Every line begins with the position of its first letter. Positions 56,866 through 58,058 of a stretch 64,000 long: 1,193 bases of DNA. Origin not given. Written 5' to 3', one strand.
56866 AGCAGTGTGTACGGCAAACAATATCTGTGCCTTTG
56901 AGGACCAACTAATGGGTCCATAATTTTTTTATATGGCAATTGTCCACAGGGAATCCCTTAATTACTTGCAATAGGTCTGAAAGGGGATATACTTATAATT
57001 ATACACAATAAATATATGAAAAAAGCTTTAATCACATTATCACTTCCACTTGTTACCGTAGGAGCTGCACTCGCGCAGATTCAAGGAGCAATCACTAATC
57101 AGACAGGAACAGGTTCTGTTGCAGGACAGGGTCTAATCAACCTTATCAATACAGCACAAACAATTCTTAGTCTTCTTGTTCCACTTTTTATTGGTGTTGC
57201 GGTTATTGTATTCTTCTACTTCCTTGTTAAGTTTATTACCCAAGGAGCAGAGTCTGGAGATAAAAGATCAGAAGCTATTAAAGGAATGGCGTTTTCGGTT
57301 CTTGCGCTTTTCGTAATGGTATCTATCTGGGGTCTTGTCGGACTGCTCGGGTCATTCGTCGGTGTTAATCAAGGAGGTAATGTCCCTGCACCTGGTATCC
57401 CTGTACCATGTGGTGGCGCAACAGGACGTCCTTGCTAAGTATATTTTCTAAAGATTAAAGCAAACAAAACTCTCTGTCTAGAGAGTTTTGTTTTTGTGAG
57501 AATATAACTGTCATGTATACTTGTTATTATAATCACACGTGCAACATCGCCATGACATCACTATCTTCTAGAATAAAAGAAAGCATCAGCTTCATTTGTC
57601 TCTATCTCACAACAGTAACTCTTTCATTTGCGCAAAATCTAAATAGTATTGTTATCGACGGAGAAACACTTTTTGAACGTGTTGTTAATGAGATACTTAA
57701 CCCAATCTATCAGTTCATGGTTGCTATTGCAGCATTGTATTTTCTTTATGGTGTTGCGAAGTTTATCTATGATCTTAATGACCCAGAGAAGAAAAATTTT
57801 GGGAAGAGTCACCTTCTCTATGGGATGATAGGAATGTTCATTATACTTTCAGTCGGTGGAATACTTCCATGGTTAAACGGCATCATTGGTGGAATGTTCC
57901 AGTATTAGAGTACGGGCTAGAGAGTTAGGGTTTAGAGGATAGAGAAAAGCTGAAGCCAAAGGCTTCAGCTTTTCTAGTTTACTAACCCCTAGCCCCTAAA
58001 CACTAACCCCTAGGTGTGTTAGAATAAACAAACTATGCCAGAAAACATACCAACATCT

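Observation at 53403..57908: Cluster of four adjacent genes encoding five paralogous signal-peptide / two-TM 'pilin-like' modules with Cys-containing extracellular segments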

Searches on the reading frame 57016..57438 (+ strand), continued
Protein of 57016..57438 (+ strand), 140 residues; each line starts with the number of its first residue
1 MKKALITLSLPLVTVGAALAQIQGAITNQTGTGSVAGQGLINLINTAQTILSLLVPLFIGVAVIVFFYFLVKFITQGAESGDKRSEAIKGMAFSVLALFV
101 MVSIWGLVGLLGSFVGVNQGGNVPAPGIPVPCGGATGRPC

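Call 88: find_related_loci(query=A5, collection=metagenome_contigs, flank=10000)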
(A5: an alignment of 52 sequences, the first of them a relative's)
Query A5 (140 aa) in metagenome_contigs; peptide patterns used: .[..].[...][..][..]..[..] (x = any residue, [..] = any of these).
600 stretches matched a pattern (row limit reached: there are more); 555 encode a relative of the query (tblastn E <= 1e-3); the best 80 are kept; 80 distinct loci.
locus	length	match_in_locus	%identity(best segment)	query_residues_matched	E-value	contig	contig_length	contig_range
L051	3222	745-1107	51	1-132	5e-35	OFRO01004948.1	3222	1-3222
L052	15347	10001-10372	56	1-124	5e-27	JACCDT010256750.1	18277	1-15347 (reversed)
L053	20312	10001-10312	50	27-130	1e-26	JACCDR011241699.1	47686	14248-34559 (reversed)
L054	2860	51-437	45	1-128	1e-25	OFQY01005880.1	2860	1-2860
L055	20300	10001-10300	50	31-129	7e-24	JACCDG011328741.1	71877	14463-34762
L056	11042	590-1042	39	1-129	9e-24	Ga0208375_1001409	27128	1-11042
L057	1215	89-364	48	38-129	3e-23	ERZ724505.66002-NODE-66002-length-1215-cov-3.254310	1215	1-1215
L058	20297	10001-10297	46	37-134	5e-22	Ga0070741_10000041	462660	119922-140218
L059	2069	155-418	51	42-130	3e-21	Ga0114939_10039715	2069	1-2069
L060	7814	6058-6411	45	1-133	1e-20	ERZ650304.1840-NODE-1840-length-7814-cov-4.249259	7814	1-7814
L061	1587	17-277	45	42-129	5e-20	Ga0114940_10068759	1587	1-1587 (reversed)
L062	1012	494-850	39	1-129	1e-19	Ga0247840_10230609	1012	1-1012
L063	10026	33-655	41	43-130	2e-19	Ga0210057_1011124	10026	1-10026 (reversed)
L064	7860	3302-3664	39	1-135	2e-19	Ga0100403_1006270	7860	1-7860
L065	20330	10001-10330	33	20-129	6e-19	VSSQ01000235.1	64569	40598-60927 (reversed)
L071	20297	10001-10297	40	31-130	4e-17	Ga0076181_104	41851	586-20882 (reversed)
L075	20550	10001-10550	38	42-131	2e-16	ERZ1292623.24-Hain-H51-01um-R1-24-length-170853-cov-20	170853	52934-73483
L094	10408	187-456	39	45-136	1e-15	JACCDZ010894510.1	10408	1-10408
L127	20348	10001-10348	38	6-131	9e-15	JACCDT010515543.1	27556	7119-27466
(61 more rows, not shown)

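Call 92: search_protein_families(library=pfam, proteins=[L071:16408-19110:+, L058:16942-18531:-, L127:6640-8853:+, L055:13777-15561:+, L055:18091-19878:+, L094:1902-3647:-, L094:4645-6456:+, L094:7297-8865:-, L063:4344-5981:-, L075:16195-17778:+], max_evalue=0.001)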
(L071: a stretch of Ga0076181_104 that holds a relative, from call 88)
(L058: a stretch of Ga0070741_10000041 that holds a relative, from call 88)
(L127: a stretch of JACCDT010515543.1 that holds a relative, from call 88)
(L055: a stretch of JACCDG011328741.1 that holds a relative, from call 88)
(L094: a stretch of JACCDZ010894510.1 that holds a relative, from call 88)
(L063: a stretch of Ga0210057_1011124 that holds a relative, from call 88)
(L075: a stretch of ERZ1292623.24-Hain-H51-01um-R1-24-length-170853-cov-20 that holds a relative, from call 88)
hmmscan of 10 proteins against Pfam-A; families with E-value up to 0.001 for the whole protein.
L071:16408-19110:+ (900 aa): 20 families
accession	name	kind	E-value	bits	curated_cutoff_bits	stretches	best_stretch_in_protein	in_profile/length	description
PF07724.20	AAA_2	-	1.8e-69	233.5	27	1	610-783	1-166/166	AAA domain (Cdc48 subfamily)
PF17871.7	AAA_lid_9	-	8.2e-33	112.9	22.8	1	346-441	1-96/104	AAA lid domain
PF10431.15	ClpB_D2-small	-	6.5e-24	84.2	21.9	1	789-869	1-81/81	C-terminal, D2-small domain, of ClpB protein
PF00004.35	AAA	-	9.9e-24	84.7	21.2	2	207-338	2-124/131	ATPase family associated with various cellular activities (AAA)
PF02861.25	Clp_N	-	2.7e-22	79.1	20.7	2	21-71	2-52/53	Clp amino terminal domain, pathogenicity island component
PF07728.20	AAA_5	-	1.1e-17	64.7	22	1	615-734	2-123/139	AAA domain (dynein-related subfamily)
PF13191.12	AAA_16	-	1.2e-10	42.6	32.6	1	184-225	2-46/167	AAA ATPase domain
PF13401.12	AAA_22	-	1.1e-09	39.1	27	0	613-710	6-110/130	AAA domain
PF00158.32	Sigma54_activat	-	3.5e-09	37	20.2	1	614-731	24-140/168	Sigma-54 interaction domain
PF20720.3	nSTAND3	-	1e-06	29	27.2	0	203-229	17-43/155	Novel STAND NTPase 3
PF05621.17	TniB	-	1.8e-06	28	22.4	1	232-343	77-185/189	Bacterial TniB protein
PF12775.13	AAA_7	-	2.1e-05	24.6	25.8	0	615-662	36-83/181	P-loop containing dynein motor region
PF01695.23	IstB_IS21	-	2.5e-05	24.4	24.1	0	201-227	90-116/238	IstB-like ATP binding protein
PF13238.12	AAA_18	-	2.8e-05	25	29.4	0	616-640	2-28/128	AAA domain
PF13173.12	AAA_14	-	7.3e-05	23.2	27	0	616-711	6-88/129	AAA domain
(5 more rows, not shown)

L058:16942-18531:- (529 aa): 10 families
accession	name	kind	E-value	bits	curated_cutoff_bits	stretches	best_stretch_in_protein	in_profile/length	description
PF00009.33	GTP_EFTU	-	1.1e-39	136.4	26.5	1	49-205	5-183/188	Elongation factor Tu GTP binding domain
PF11987.13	IF-2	-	4e-22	78.8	27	1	315-420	9-114/117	Translation-initiation factor 2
PF01926.29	MMR_HSR1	-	3e-13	50.3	21.9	1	50-155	2-113/113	50S ribosome-binding GTPase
PF22042.2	EF-G_D2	-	5.8e-12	46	27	1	220-299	1-83/84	Elongation factor G domain 2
PF02421.24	FeoB_N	-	1.1e-05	25.4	27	1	50-202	3-154/156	Ferrous iron transport protein B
PF00071.28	Ras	-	1.8e-05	24.8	21.6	1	50-201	2-153/162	Ras family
PF08477.19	Roc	-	4.6e-05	24.1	27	1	50-157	2-119/119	Ras of Complex, Roc, domain of DAPkinase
PF03144.31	GTP_EFTU_D2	-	9.9e-05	23.1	30.3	1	455-507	2-56/73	Elongation factor Tu domain 2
PF03193.22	RsgA_GTPase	-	0.00048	20.4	30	0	116-201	21-101/174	RsgA GTPase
PF00350.29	Dynamin_N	-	0.00049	20.6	27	0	50-85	1-36/168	Dynamin family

L127:6640-8853:+ (737 aa): 3 families
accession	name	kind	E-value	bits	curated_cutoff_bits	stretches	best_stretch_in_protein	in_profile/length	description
PF16656.11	Pur_ac_phosph_N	-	1.5e-12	48.4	30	0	250-306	39-93/93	Purple acid Phosphatase, N-terminal domain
PF18895.5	T4SS_pilin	-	2.1e-08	34.5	26.6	1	665-722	15-71/71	Type IV secretion system pilin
PF16655.11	PhoD_N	-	0.00014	22.8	30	0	267-301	54-88/90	PhoD-like phosphatase, N-terminal domain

L055:13777-15561:+ (594 aa): 8 families
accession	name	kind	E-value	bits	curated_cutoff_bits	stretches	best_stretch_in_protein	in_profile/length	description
PF00009.33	GTP_EFTU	-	1.6e-53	181.5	26.5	1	4-177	2-184/188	Elongation factor Tu GTP binding domain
PF21018.2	BipA_C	-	8.8e-38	128.9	23.8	1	477-584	2-109/110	TypA/BipA C-terminal domain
PF00679.30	EFG_C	-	1.4e-18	67.1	27.9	1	390-473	3-87/89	Elongation factor G C-terminus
PF03144.31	GTP_EFTU_D2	-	4.4e-11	43.5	30.3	1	214-283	1-72/73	Elongation factor Tu domain 2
PF22042.2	EF-G_D2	-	7.2e-10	39.3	27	1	199-285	1-83/84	Elongation factor G domain 2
PF01926.29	MMR_HSR1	-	4.3e-07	30.5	21.9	1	8-124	2-113/113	50S ribosome-binding GTPase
PF02421.24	FeoB_N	-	0.00028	20.9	27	1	48-139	32-129/156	Ferrous iron transport protein B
PF08477.19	Roc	-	0.00081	20.1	27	0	11-126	5-119/119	Ras of Complex, Roc, domain of DAPkinase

L055:18091-19878:+ (595 aa): 6 families
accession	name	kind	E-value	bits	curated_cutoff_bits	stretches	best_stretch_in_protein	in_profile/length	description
PF00009.33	GTP_EFTU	-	2e-53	181.2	26.5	1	2-180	2-187/188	Elongation factor Tu GTP binding domain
PF06421.17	LepA_C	-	4.6e-33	114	29.7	1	489-594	2-107/107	GTP-binding protein LepA C-terminus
PF00679.30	EFG_C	-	2.3e-14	53.6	27.9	1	399-479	2-81/89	Elongation factor G C-terminus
PF03144.31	GTP_EFTU_D2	-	1.5e-08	35.3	30.3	1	206-276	1-73/73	Elongation factor Tu domain 2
PF14492.12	EFG_III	-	5e-08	33.3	27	1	291-364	2-72/75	Elongation Factor G, domain III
PF01926.29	MMR_HSR1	-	5.5e-05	23.7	21.9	1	14-131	10-113/113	50S ribosome-binding GTPase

L094:1902-3647:- (581 aa): 0 families

L094:4645-6456:+ (603 aa): 0 families

L094:7297-8865:- (522 aa): 9 families
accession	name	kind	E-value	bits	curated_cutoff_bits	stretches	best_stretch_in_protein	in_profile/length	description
PF00009.33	GTP_EFTU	-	4.3e-34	118.2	26.5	1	27-186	6-183/188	Elongation factor Tu GTP binding domain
PF11987.13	IF-2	-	1.2e-26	93.3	27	1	307-413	7-114/117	Translation-initiation factor 2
PF22042.2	EF-G_D2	-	6.6e-15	55.4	27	1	201-275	1-78/84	Elongation factor G domain 2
PF01926.29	MMR_HSR1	-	1.9e-08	34.9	21.9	1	27-135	2-112/113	50S ribosome-binding GTPase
PF03144.31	GTP_EFTU_D2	-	1.7e-05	25.6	30.3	1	448-502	2-58/73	Elongation factor Tu domain 2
PF00350.29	Dynamin_N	-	2.4e-05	24.9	27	0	27-62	1-36/168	Dynamin family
PF00071.28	Ras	-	0.0001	22.4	21.6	1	27-185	2-156/162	Ras family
PF14578.12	GTP_EFTU_D4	-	0.00017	21.8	23.8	0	435-507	5-78/86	Elongation factor Tu domain 4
PF08477.19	Roc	-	0.00025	21.7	27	1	27-109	2-90/119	Ras of Complex, Roc, domain of DAPkinase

L063:4344-5981:- (545 aa): 3 families
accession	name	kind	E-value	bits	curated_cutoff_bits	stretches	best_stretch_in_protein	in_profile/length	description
PF13517.12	FG-GAP_3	-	4.2e-54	181.5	26.9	6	256-317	1-60/61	FG-GAP-like repeat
PF01839.29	FG-GAP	-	3.5e-24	84.7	22.1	1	162-184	3-25/37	FG-GAP repeat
PF07593.17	UnbV_ASPIC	-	7.3e-21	74.3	23.4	1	472-538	1-67/68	ASPIC and UnbV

L075:16195-17778:+ (527 aa): 1 family
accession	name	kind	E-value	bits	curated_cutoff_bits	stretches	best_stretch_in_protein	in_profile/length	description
PF00266.25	Aminotran_5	-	9.7e-60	202.9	21.5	1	123-495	1-367/371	Aminotransferase class-V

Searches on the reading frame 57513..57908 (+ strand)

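Call 3: search_protein_families(library=pfam, proteins=[window:57513-57908:+], max_evalue=1)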
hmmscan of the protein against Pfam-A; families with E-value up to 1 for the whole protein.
window:57513-57908:+ (131 aa): 1 family
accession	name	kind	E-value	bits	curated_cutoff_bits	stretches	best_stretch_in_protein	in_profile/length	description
PF18895.5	T4SS_pilin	-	3.3e-07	30.7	26.6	1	55-120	6-70/71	Type IV secretion system pilin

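Call 4: search_protein_families(library=ncbifam, proteins=[window:57513-57908:+], max_evalue=1)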
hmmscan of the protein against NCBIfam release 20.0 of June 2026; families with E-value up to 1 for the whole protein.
window:57513-57908:+ (131 aa): 2 families
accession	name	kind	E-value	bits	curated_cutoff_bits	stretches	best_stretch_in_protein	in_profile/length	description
NF045849.1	ICE_MMCAP2_0565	equivalog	8.6e-07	28.6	40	1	53-124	8-79/80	Mbov_0395 family pilin-like conjugal transfer protein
NF038018.1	qmoC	equivalog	0.013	15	300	1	28-107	119-199/360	quinone-interacting membrane-bound oxidoreductase complex subunit QmoC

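Call 80: search_protein_families(library=phrogs, proteins=[window:57513-57908:+], max_evalue=0.01)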
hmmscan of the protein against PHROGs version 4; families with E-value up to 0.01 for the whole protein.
window:57513-57908:+ (131 aa): 0 families

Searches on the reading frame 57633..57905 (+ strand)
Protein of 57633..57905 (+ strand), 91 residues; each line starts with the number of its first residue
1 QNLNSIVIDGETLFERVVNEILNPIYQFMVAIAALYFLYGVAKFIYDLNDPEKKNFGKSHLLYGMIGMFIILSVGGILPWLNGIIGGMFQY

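Call 93: search_dna_similar(query=window:57633-57905:+, collection=plasmids, mode=protein, max_evalue=1, max_rows=25)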
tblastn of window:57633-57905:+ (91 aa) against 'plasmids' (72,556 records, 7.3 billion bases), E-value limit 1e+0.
No match.
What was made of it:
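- Tried and rejected: tblastn of the mature last pilin against 72,556 plasmids found nothing (call 93).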
